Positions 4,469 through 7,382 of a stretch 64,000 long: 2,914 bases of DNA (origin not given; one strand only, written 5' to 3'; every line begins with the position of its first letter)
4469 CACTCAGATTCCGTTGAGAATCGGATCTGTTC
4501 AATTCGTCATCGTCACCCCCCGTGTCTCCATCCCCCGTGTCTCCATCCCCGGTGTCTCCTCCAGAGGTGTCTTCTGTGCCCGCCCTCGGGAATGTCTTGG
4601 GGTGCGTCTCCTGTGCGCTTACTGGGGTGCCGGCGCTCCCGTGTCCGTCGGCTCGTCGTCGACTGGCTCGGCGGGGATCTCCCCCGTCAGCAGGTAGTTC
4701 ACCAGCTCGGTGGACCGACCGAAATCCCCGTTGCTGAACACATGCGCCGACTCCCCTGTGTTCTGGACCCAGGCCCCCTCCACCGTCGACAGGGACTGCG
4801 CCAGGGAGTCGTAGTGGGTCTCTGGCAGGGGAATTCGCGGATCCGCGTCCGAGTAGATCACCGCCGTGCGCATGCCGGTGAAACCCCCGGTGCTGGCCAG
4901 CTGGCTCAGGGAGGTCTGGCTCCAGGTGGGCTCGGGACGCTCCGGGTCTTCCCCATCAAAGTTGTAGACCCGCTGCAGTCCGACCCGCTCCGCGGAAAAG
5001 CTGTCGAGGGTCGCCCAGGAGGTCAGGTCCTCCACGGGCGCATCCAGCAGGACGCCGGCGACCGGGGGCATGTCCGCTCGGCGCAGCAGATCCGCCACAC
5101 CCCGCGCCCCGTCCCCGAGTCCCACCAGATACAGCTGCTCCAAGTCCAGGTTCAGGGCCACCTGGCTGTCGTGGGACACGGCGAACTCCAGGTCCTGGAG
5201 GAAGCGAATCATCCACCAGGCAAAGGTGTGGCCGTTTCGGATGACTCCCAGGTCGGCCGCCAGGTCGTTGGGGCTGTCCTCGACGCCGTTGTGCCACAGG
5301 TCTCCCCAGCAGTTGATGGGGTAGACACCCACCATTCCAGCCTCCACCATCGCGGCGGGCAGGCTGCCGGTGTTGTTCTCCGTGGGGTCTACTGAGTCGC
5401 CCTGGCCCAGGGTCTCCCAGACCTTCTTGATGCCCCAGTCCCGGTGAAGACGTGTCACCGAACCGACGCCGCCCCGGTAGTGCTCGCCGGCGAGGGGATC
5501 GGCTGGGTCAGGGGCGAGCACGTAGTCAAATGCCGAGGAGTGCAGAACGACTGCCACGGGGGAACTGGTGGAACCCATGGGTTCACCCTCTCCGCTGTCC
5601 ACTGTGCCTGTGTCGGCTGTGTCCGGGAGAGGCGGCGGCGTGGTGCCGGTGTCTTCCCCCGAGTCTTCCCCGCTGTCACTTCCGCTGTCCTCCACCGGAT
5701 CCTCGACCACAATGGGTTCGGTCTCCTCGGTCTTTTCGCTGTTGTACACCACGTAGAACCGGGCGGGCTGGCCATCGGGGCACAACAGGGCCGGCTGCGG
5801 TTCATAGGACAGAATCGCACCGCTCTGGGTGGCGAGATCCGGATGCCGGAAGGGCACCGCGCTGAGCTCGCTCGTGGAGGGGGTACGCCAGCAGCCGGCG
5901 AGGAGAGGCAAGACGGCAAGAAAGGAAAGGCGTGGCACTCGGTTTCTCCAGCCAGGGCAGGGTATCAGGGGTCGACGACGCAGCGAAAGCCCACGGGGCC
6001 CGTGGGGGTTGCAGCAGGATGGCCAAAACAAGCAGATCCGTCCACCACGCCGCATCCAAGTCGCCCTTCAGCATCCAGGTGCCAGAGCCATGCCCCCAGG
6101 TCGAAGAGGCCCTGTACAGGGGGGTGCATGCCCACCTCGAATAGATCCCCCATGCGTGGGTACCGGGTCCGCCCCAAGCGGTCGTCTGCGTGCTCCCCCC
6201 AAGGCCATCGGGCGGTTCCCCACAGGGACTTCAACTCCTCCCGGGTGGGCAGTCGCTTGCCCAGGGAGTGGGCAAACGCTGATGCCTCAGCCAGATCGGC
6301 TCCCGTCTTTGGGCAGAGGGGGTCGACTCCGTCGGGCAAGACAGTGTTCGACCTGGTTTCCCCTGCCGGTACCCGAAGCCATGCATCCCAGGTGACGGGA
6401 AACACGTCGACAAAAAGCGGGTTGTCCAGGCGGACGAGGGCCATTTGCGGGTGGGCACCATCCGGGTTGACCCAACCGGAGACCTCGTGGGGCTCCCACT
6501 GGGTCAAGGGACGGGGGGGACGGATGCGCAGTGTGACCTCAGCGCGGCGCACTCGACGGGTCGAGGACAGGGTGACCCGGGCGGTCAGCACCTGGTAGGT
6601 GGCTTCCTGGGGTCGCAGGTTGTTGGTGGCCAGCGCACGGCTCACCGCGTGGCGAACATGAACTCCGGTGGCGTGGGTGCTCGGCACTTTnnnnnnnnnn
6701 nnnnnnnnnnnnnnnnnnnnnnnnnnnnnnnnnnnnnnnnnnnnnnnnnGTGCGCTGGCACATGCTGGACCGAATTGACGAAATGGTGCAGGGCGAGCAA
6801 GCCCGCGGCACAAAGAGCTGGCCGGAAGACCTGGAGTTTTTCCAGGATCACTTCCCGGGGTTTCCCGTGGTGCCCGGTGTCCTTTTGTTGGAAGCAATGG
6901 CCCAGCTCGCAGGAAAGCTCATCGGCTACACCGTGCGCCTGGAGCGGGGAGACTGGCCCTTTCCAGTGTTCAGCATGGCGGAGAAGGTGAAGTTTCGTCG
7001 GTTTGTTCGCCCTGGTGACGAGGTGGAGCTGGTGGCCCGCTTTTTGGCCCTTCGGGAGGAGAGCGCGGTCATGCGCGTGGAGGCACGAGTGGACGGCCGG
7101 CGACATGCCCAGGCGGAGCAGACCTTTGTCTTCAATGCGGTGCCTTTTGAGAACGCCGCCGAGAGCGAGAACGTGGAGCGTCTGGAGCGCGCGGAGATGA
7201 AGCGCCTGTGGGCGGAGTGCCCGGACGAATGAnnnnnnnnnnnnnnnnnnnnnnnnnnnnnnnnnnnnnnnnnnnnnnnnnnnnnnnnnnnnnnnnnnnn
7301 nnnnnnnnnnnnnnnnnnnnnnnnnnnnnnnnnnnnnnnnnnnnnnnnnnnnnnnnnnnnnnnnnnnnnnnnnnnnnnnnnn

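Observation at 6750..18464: Type-II KS/CLF lipid cluster with two KS-CLF pairs, its own FabD, long ACP and AAR-like reductase, but no KR/ER/TE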

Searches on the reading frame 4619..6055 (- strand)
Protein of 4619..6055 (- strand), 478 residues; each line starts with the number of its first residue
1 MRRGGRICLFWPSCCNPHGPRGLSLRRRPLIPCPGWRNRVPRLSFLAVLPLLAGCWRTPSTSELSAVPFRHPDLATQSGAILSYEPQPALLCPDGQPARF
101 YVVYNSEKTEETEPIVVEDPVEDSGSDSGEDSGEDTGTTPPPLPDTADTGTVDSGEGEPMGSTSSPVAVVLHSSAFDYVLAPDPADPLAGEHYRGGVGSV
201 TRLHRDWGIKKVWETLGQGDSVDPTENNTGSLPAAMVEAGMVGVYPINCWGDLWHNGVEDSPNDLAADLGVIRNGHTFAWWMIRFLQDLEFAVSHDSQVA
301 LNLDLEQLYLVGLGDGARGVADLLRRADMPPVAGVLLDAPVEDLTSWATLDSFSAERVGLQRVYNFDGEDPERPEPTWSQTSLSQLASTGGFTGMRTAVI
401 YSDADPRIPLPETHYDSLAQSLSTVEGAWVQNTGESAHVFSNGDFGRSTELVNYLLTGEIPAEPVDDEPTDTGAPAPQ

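Call 4: search_protein_families(library=pfam, proteins=[window:4619-6055:-], max_evalue=0.01)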
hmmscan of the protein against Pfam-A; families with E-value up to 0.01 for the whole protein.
window:4619-6055:- (478 aa): 0 families

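Call 26: search_protein_families(library=ncbifam, proteins=[window:4619-6055:-], max_evalue=0.01)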
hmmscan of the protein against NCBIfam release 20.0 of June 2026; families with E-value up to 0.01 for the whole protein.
window:4619-6055:- (478 aa): 0 families

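Call 49: find_homologous_proteins(query=window:4619-6055:-, max_evalue=0.001)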
Query window:4619-6055:- (478 aa): 97 proteins with E <= 0.001 among 8000 candidates.
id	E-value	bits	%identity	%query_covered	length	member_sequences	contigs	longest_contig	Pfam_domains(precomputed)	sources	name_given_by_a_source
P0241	9.7e-278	940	100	86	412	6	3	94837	-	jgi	-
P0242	1.5e-255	867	85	92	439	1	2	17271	-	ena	-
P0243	2.3e-230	784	83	86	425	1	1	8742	-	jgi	jgi:hypothetical protein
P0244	1.4e-154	534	58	91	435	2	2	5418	-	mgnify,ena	mgnify:CR=1 FL=1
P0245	1.6e-153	530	54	96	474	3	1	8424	-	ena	-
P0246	1.7e-151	524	56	92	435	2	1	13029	-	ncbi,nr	ncbi:MAG: hypothetical protein VX519_04635 [Myxococcota bacterium]|nr:hypothetical protein [Myxococc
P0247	3.8e-121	423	48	87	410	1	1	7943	-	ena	-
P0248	2.6e-93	332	50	62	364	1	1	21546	-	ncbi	-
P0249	3.7e-92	328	50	62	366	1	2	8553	-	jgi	jgi:hypothetical protein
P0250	3.4e-90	321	49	62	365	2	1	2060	-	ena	-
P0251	1.6e-89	319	40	87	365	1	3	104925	-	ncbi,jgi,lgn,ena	-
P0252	2.5e-88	315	51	64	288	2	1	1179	-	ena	-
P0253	7.9e-87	310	46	62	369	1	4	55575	-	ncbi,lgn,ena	-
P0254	1.2e-86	310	39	87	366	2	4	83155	-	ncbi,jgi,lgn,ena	-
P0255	1.0e-84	303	39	85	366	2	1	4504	-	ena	-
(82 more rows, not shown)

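Call 58: predict_structure(alignment_id=A2)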
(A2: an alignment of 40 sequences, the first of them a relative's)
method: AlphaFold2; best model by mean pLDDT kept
length: 412 residues; sequences in the alignment: 40
mean_pLDDT: 90.1   pTM: 0.87
mean pLDDT of the five models: 90.1, 90.1, 89.7, 89.1, 88.2
residues with pLDDT >= 90: 332; 70-90: 28; 50-70: 41; < 50: 11
segments of 3 or more residues with pLDDT < 50: 66-69
pLDDT, mean of each block of 10 residues (from residue 1): 95 97 97 98 90 74 51 52 50 71 96 96 92 93 98 92 97 98 97 93 96 98 97 96 98 97 98 96 95 96 94 96 97 97 95 97 96 94 98 88 56 51
secondary structure, 60 per line:
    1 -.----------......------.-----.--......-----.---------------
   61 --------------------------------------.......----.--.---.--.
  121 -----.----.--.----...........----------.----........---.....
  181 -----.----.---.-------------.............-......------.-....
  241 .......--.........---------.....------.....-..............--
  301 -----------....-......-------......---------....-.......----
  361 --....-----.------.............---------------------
elements in order: E13-18 E34-39 E99-105 H139-149 H165-172 E176-180 H209-221 H223-228 E237-247 H250-258 E268-272 H279-283 H285-298 H312-315 H317-322 E330-335 H345-348 H350-356 E363-366 H379-391

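Call 61: fold_search(model_id=the predicted structure, library=pdb)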
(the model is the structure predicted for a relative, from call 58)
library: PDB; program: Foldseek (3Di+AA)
matches with E <= 10: 1109; with E <= 0.001: 308
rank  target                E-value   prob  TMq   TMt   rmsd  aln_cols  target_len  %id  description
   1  5vta_B                3.6e-07  1.00  0.38  0.24   6.6       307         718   11  Co-Crystal Structure of DPPIV with a Chemibody Inhibitor (released 2018-05-09)
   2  4e14                  4.3e-07  1.00  0.43  0.57   5.8       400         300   10  Crystal structure of kynurenine formamidase conjugated with phenylmethylsulfonyl fluoride (released 2012-06-27)
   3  1pfq_B                7.5e-07  1.00  0.42  0.25   7.0       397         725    9  crystal structure of human apo dipeptidyl peptidase IV / CD26 (released 2003-07-01)
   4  1orv_A                7.5e-07  1.00  0.42  0.26   6.9       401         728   11  Crystal Structure of Porcine Dipeptidyl Peptidase IV (CD26) (released 2003-05-06)
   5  4e15_A                8.0e-07  1.00  0.44  0.57   5.4       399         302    9  Crystal structure of kynurenine formamidase conjugated with an inhibitor (released 2012-06-27)
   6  4ffv_B                9.1e-07  1.00  0.38  0.23   7.2       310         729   10  Crystal Structure of Dipeptidyl Peptidase IV (DPP4, DPP-IV, CD26) in Complex with 11A19 Fab (released 2012-12-12)
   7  7zjo_B                9.1e-07  1.00  0.39  0.49   7.5       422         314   12  Phosphorylated Thalassospira sp. esterase (released 2025-10-29)
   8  5lls_A                9.6e-07  1.00  0.44  0.27   6.1       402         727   11  Porcine dipeptidyl peptidase IV in complex with 8-(3-aminopiperidin-1-yl)-7-[(2-bromophenyl)methyl]-1,3-dimethyl-2,3,6 (released 2016-09-14)
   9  7obm                  1.0e-06  1.00  0.36  0.26   8.3       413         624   10  Crystal structure of the human Prolyl Endopeptidase-Like protein short form (residues 90-727) (released 2021-11-10)
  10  1n1m_B                1.2e-06  1.00  0.40  0.24   7.3       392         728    9  Human Dipeptidyl Peptidase IV/CD26 in complex with an inhibitor (released 2002-12-27)
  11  4n5i                  1.2e-06  1.00  0.42  0.53   6.8       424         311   10  Crystal Structure of a C8-C4 Sn3 Inhibited Esterase B from Lactobacillus Rhamnosis (released 2014-04-16)
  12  5txc_A                1.3e-06  1.00  0.40  0.28   7.9       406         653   13  AtxE2 Isopeptidase - APO (released 2016-12-21)
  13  8z91_A                1.4e-06  1.00  0.47  0.54   7.4       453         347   12  Soil metagenomic-derived esterase (released 2024-12-25)
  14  5txe_A                1.4e-06  1.00  0.38  0.26   8.9       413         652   13  AtxE2 Isopeptidase - S527A Variant with Astexin3-dC4 Bound (released 2016-12-21)
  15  5uw3_C                1.4e-06  1.00  0.35  0.23   9.6       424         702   10  PCY1 in Complex with Follower Peptide (released 2017-05-31)
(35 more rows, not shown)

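Call 64: search_protein_families(library=pfam, proteins=[window:4619-5854:-], max_evalue=5)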
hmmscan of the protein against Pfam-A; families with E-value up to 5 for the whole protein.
window:4619-5854:- (411 aa): 1 family
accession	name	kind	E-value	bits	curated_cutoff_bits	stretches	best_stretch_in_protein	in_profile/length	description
PF15588.11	Imm10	-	0.05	14.3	28.6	1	279-326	19-66/105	Immunity protein 10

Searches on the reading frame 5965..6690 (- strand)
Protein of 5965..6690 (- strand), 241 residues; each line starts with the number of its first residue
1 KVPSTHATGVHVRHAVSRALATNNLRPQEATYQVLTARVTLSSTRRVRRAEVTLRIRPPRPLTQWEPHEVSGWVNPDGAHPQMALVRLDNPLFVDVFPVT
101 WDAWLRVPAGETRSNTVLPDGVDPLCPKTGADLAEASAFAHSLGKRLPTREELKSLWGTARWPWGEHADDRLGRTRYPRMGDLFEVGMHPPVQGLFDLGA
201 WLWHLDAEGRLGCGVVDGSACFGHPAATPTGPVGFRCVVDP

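Call 64: search_protein_families(library=pfam, proteins=[window:5965-6690:-], max_evalue=5)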
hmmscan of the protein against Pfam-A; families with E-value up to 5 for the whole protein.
window:5965-6690:- (241 aa): 1 family
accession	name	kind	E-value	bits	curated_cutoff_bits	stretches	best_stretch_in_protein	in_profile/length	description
PF03781.23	FGE-sulfatase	-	2.3e-05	24.6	23.3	1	120-171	85-140/255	Sulfatase-modifying factor enzyme 1-like domain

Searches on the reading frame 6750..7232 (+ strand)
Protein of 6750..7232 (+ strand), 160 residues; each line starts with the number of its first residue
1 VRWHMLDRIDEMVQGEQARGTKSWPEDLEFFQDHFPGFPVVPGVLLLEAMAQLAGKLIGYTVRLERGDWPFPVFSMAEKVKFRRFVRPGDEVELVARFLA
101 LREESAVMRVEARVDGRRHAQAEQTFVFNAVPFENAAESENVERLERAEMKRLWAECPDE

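Call 3: search_protein_families(library=pfam, proteins=[window:6750-7232:+], max_evalue=0.01)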
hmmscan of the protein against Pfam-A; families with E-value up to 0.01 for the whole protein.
window:6750-7232:+ (160 aa): 4 families
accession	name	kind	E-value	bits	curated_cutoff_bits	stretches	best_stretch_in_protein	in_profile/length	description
PF07977.19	FabA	-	5e-20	72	23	1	4-122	7-137/138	FabA-like domain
PF13279.12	4HBT_2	-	0.00013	22.8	25.5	1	73-128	46-103/122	Thioesterase-like superfamily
PF03061.28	4HBT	-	0.00026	21.7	20.6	1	71-117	29-75/79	Thioesterase superfamily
PF22818.2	ApeI-like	-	0.0041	17.8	28.5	1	26-97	24-85/119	ApeI dehydratase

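Call 5: search_protein_families(library=ncbifam, proteins=[window:6750-7232:+], max_evalue=0.01)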
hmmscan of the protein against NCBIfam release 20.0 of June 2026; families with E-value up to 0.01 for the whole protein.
window:6750-7232:+ (160 aa): 7 families
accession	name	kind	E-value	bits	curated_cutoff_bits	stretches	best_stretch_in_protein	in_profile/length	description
TIGR01750.1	fabZ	equivalog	3.8e-26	91.6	155.15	1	5-126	18-139/141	3-hydroxyacyl-ACP dehydratase FabZ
NF000582.1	PRK00006.1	equivalog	1.9e-25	89.4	113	1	5-126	17-135/137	3-hydroxyacyl-ACP dehydratase FabZ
NF009667.0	PRK13188.1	equivalog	4.5e-21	75.1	465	1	4-125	337-456/464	bifunctional UDP-3-O-[3-hydroxymyristoyl] N-acetylglucosamine deacetylase/3-hydroxyacyl-ACP dehydratase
NF003509.0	PRK05174.1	equivalog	1.9e-07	31.1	124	1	5-89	36-121/172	bifunctional 3-hydroxydecanoyl-ACP dehydratase/trans-2-decenoyl-ACP isomerase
NF058663.1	cispen_cyc_AmcE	equivalog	3.7e-07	30.3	140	1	5-128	21-142/153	cispentacin biosynthesis cyclizing decarboxylase AmcE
TIGR01749.1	fabA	equivalog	4.8e-07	29.9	238.15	1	26-90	60-119/169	3-hydroxyacyl-[acyl-carrier-protein] dehydratase FabA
NF041195.1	ScbA_BarX_GamBu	equivalog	0.00074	18.8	200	1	41-123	215-288/290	ScbA/BarX family gamma-butyrolactone biosynthesis protein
